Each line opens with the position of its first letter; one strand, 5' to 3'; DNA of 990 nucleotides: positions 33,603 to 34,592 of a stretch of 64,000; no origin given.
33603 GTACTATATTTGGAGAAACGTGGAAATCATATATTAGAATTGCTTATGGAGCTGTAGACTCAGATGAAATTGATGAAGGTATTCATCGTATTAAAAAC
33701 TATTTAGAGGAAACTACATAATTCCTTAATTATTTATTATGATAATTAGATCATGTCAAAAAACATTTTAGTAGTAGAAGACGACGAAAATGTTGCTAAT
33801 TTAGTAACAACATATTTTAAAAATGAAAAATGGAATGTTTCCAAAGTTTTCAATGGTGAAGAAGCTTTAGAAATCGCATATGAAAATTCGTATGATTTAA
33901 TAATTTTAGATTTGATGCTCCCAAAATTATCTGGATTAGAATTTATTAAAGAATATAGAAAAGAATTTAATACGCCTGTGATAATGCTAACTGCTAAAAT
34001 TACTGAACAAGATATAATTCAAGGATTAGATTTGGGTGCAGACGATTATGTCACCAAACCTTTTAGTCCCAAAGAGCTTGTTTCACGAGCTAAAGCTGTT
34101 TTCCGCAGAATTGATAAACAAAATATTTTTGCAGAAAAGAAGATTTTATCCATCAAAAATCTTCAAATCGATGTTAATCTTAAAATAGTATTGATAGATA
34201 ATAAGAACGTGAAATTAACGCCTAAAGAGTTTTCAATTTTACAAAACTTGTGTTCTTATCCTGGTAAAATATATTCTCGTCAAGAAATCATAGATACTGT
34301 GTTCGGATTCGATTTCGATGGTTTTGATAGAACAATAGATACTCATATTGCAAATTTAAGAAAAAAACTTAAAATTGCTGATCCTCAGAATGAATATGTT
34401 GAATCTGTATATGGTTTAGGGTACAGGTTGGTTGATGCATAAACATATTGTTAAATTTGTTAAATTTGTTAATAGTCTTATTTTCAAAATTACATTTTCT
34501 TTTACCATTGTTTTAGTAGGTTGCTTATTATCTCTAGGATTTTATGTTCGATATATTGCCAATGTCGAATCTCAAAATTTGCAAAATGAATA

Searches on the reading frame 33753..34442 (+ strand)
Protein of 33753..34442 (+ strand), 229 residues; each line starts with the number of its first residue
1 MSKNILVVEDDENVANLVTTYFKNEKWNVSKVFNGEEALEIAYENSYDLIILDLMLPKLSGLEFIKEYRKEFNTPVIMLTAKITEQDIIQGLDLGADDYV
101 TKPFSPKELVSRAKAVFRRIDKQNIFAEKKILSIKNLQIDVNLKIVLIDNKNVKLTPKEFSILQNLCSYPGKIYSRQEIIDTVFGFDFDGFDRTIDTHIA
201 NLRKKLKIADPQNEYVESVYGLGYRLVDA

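Call 8: search_protein_families(library=ncbifam, proteins=[window:33753-34442:+])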
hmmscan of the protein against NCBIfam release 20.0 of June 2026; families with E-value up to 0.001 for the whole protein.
window:33753-34442:+ (229 aa): 99 families (the best 25 are shown)
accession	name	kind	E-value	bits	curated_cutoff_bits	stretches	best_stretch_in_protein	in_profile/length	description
TIGR02154.1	PhoB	equivalog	7.1e-65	218.5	296.2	1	1-226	1-225/226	phosphate regulon transcriptional regulator PhoB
NF033117.2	vanR_ACDEGLN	exception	3.1e-62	210.1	350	1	5-226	1-225/226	VanR-ABDEGLN family response regulator transcription factor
NF053854.1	RespRegPhoBBctds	equivalog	3.5e-60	203.2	270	1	5-225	1-223/225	two-component system response regulator PhoB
NF045944.1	ResRegRpaBCyano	equivalog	2.2e-58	197.3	330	1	6-225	1-226/229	response regulator transcription factor RpaB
NF040689.1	MtrAB_MtrA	equivalog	3.8e-58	196.4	300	1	5-225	1-217/219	MtrAB system response regulator MtrA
NF007982.1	PRK10710.1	equivalog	1.2e-57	195.2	380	1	3-226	8-227/235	envelope stress response regulator BaeR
NF008296.0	PRK11083.1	equivalog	6.2e-57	192.6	273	1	2-226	3-225/228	two-component system response regulator CreB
NF033120.0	vanR_FM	exception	7.2e-57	192.7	460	1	4-226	5-229/231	vancomycin resistance response regulator transcription factor, VanR-F/VanR-M family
NF040534.1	resp_reg_YycF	equivalog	1e-55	188.5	340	1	3-226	1-227/231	response regulator YycF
NF012227.0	AdeR_RR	equivalog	8.2e-54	182.6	340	1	2-227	11-237/239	efflux system response regulator transcription factor AdeR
NF041209.1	resp_regPieR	equivalog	4.6e-53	180.2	450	1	5-226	3-227/231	two component system response regulator PieR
NF000401.1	vanR-A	exception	1.8e-52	178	500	1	1-226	1-229/231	vancomycin resistance response regulator transcription factor VanR-A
NF007005.1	PRK09468.1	equivalog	1e-51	175.7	331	1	3-227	4-232/237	osmolarity response regulator transcription factor OmpR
NF008199.0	PRK10955.1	equivalog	1.7e-49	168.9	341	1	4-228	3-230/232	envelope stress response regulator transcription factor CpxR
NF000404.1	vanR-D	exception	1.2e-48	165.7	500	1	1-226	1-230/232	vancomycin resistance response regulator transcription factor VanR-D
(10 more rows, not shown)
